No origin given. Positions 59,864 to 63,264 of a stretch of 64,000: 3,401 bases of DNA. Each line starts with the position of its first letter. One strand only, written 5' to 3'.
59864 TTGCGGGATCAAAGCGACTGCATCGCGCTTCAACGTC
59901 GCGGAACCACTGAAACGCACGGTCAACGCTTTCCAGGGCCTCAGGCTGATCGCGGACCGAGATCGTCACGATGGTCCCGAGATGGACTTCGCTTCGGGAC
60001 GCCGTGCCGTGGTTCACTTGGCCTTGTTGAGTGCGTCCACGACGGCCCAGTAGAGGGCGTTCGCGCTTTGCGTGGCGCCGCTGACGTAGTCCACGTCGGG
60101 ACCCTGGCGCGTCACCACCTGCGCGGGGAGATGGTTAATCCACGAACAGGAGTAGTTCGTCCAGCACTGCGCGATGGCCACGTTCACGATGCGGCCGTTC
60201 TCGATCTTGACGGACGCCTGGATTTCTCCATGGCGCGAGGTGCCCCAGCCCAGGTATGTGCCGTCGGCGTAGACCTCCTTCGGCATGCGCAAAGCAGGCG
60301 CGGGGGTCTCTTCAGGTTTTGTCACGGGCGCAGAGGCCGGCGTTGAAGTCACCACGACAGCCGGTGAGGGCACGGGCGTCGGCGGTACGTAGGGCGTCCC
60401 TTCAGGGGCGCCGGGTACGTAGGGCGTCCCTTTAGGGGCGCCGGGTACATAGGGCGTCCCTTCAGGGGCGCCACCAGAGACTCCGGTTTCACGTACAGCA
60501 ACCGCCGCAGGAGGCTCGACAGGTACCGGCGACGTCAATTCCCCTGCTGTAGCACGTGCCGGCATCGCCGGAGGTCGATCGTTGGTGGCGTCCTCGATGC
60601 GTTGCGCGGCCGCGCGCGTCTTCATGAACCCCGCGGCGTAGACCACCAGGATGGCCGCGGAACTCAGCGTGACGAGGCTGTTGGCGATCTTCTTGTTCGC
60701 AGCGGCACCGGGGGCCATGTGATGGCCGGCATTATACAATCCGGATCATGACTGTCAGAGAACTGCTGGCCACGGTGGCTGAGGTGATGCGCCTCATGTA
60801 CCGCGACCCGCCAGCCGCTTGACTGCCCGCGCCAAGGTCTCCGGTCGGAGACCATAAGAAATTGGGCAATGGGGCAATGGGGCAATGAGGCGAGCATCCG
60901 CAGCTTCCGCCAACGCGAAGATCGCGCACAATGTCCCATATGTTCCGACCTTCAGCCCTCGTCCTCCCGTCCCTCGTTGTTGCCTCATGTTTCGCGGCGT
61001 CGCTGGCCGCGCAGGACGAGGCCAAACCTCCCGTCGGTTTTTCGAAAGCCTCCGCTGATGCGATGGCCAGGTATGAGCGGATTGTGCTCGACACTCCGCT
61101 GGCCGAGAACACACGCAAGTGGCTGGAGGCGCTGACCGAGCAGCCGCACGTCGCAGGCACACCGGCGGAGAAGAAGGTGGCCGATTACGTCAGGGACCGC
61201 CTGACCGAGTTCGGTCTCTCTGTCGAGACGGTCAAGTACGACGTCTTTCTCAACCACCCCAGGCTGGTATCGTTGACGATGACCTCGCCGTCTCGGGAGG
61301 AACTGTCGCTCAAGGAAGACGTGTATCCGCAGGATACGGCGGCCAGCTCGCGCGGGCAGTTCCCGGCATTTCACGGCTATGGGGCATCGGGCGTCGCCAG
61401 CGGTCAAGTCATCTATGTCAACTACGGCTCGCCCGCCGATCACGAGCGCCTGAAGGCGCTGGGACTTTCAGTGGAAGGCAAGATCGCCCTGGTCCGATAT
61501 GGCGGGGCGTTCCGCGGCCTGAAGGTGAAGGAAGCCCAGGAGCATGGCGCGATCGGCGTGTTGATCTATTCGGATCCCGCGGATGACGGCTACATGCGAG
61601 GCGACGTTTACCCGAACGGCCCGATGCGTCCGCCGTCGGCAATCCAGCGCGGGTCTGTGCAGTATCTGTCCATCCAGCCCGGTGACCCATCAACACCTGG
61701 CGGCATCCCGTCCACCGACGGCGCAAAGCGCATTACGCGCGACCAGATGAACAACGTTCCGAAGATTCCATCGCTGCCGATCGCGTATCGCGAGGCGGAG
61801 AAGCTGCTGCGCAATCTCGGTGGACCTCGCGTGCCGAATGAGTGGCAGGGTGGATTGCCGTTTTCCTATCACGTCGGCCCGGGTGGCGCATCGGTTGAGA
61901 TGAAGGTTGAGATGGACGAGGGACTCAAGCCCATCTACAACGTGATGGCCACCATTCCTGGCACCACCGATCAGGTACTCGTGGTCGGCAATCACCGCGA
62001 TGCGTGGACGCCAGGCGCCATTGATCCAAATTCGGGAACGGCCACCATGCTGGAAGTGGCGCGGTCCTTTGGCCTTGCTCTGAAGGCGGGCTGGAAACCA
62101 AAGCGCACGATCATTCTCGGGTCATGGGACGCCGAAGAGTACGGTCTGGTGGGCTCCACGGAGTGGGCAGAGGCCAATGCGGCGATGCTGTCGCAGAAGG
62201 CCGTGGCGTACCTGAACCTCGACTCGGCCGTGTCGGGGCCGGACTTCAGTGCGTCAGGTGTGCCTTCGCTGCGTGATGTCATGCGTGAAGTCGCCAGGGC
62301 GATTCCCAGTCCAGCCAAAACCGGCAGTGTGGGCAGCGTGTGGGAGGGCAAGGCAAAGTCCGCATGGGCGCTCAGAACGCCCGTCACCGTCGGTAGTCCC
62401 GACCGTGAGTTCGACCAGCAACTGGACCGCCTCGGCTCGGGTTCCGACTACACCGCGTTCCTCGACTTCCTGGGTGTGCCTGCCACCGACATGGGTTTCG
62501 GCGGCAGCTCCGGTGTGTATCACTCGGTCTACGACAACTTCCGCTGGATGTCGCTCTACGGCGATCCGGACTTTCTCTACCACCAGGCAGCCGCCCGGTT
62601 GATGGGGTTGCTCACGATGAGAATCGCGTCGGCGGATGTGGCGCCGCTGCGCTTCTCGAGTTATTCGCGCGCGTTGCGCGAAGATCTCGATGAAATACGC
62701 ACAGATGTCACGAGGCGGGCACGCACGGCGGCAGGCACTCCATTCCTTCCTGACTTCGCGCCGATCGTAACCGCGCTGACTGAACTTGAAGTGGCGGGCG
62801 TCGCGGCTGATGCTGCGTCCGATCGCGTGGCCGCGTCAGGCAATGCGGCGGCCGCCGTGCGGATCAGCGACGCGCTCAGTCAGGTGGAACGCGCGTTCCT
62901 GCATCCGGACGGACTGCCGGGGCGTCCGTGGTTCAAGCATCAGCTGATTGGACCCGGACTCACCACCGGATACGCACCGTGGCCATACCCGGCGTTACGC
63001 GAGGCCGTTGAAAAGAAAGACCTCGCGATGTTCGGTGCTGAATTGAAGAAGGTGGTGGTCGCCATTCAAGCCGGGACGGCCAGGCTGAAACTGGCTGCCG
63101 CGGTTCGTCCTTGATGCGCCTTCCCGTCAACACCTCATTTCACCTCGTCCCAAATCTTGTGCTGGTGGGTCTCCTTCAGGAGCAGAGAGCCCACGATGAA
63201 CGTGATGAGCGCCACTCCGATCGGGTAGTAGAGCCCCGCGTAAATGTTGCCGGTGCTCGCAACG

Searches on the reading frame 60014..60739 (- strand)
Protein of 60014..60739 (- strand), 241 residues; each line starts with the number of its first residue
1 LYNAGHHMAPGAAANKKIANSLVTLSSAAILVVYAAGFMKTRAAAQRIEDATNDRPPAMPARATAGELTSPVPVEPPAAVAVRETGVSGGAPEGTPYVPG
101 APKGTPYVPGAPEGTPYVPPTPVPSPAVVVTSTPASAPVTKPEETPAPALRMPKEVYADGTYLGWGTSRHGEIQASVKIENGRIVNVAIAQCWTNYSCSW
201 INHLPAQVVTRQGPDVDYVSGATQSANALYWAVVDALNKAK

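Call 32: search_protein_families(library=pfam, proteins=[window:60014-60739:-])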
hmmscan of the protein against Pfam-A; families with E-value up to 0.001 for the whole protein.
window:60014-60739:- (241 aa): 1 family
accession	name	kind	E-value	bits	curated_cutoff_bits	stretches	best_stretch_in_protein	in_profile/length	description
PF04205.19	FMN_bind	-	0.00013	23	22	1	170-238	3-77/77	FMN-binding domain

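Call 61: find_homologous_proteins(query=window:60014-60739:-, max_evalue=0.00001)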
Query window:60014-60739:- (241 aa): 1979 proteins with E <= 0.00001 among 4127 candidates; the best 120 are listed.
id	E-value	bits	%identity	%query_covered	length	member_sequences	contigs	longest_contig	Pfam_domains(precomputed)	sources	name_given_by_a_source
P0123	2.7e-146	503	100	97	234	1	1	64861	-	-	-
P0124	7.6e-91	322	68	95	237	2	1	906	-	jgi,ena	-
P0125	8.1e-80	286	62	94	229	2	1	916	-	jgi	jgi:uncharacterized protein with FMN-binding domain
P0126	7.6e-79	283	61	97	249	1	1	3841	-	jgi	jgi:uncharacterized protein with FMN-binding domain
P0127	1.1e-78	282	62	97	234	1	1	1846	-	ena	-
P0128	3.4e-76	274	63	94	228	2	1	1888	-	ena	-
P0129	6.8e-76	273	57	94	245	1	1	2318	-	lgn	-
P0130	3.8e-72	261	58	97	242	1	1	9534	-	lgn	-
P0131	1.3e-71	259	58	100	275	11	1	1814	-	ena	-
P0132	1.4e-69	252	78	39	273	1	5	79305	-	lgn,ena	-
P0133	3.6e-69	251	73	29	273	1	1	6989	PF04205.20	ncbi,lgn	-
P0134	6.9e-69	250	63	56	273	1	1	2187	PF04205.20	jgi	-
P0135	4.2e-68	248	54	96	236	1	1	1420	-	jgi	jgi:uncharacterized protein with FMN-binding domain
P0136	1.2e-67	246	57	97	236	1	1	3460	-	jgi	jgi:uncharacterized protein with FMN-binding domain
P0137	2.0e-67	245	59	94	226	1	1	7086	-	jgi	jgi:uncharacterized protein with FMN-binding domain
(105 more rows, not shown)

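Call 68: find_encoding_contigs(protein=P0123, flank=1000, max_places=3)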
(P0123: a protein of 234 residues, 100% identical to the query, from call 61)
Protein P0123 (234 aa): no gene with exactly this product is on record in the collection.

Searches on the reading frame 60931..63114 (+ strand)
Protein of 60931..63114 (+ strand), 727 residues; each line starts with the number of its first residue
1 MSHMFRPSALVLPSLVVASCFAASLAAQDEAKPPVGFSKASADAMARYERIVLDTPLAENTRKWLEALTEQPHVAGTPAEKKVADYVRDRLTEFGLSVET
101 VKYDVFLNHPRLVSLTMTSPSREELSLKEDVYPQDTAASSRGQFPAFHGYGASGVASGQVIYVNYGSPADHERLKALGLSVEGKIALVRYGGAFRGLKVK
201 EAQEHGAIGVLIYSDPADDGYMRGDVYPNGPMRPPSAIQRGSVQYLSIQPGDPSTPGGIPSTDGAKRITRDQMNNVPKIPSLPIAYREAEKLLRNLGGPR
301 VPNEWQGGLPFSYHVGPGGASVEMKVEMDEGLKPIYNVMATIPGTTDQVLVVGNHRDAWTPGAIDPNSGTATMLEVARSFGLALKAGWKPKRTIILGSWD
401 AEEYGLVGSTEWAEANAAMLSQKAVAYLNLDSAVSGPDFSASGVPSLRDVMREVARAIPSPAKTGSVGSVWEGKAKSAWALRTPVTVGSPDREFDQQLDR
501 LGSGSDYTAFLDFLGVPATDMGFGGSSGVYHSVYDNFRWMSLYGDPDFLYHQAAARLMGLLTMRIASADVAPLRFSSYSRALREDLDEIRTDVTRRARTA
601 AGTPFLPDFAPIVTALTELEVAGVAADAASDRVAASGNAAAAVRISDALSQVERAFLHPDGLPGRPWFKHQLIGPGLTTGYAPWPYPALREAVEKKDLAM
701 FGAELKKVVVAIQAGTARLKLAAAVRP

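Call 32: search_protein_families(library=pfam, proteins=[window:60931-63114:+])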
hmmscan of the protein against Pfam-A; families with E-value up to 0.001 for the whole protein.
window:60931-63114:+ (727 aa): 3 families
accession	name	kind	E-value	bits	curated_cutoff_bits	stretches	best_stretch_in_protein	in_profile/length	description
PF04389.22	Peptidase_M28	-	1.3e-23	84.2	21.3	1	337-538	1-175/193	Peptidase family M28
PF04253.20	TFR_dimer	-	7.5e-22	78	27.1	1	608-719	2-120/121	Transferrin receptor-like dimerisation domain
PF02225.27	PA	-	9.3e-11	42.1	23.9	1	158-243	3-92/95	PA domain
